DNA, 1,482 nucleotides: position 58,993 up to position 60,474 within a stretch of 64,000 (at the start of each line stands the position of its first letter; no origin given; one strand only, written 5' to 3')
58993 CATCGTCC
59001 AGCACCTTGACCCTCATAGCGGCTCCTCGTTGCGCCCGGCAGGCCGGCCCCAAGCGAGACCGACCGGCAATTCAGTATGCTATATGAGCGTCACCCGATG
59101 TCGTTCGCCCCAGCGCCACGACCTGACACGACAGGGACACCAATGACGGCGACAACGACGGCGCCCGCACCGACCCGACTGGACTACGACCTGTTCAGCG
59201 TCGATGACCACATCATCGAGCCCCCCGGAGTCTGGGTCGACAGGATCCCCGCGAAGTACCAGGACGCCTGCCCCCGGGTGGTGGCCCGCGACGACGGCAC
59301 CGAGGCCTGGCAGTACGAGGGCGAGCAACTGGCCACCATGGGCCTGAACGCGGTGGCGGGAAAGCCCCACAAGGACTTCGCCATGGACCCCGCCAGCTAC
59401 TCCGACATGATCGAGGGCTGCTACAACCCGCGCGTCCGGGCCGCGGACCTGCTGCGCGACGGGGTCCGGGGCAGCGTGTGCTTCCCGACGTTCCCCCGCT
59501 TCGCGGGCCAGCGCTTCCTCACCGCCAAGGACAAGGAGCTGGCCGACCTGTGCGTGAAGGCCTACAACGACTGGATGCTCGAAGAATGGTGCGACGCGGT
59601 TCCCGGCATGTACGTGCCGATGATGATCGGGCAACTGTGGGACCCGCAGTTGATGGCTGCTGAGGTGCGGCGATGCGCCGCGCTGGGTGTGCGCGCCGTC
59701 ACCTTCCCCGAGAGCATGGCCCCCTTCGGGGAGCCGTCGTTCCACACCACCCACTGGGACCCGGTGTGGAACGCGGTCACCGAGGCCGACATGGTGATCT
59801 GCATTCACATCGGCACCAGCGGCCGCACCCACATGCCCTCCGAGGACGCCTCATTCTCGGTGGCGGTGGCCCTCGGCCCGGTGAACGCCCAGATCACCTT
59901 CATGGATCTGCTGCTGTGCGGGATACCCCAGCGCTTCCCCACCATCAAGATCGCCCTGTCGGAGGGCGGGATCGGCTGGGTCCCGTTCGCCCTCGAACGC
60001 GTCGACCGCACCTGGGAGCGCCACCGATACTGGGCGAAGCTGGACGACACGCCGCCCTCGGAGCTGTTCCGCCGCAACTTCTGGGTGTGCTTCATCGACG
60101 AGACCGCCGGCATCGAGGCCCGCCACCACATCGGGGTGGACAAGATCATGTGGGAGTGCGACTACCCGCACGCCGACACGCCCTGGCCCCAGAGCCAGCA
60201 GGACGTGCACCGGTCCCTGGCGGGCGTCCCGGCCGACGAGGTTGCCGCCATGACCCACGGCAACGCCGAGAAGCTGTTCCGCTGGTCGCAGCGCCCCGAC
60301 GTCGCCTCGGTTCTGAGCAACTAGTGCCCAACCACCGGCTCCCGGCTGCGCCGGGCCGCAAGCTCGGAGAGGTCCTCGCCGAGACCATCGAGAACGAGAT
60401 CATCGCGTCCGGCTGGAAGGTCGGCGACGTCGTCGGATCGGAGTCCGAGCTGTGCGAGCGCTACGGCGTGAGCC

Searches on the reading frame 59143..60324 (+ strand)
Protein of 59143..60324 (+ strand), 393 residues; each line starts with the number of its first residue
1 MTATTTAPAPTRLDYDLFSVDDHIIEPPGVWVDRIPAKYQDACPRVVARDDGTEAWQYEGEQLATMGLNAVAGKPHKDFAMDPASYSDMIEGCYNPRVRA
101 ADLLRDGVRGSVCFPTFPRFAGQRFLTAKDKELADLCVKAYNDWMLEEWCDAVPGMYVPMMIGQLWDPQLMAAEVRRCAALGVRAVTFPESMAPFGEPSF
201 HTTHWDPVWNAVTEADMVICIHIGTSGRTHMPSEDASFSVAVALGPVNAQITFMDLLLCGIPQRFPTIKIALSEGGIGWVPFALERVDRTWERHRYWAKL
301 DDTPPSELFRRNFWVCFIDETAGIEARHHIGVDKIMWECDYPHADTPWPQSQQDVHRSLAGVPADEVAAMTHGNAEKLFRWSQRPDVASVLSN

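Call 38: search_solved_structures(query=window:59143-60324:+, max_evalue=1e-8)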
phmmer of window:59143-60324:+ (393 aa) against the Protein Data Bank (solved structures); distinct sequences matched with E-value up to 1e-8: 12.
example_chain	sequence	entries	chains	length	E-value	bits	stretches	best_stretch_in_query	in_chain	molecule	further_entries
8uyr_A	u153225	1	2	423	3.5e-79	269.8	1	14-382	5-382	DitZ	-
6omp_A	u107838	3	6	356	2.4e-40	141.9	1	17-380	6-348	PtmU3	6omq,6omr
6m1w_B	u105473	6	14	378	1.9e-14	56.5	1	128-351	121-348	Amidohydrolase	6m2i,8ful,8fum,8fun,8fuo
8sm9_F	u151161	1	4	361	3.6e-14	55.7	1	135-350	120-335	Amidohydrolase 2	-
4dzi_A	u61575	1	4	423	7.7e-13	51.3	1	97-345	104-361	Putative TIM-barrel metal-dependent hydrolase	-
8sm7_A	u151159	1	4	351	3.8e-11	45.7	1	129-349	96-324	Amidohydrolase 2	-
4icm_A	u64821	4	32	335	7.8e-11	44.7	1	151-380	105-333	5-carboxyvanillate decarboxylase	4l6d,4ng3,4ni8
6m1w_A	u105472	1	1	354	9e-11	44.5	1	131-351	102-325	Amidohydrolase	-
6m2i_A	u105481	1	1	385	1.1e-10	44.2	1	131-351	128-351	Amidohydrolase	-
8ful_A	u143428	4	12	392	1.2e-10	44.1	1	131-351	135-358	Amidohydrolase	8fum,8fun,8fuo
8sm6_A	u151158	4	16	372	6.9e-10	41.6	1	130-379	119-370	Amidohydrolase family protein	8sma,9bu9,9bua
8sm8_G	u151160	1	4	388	9.6e-10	41.1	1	135-360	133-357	Putative amidohydrolase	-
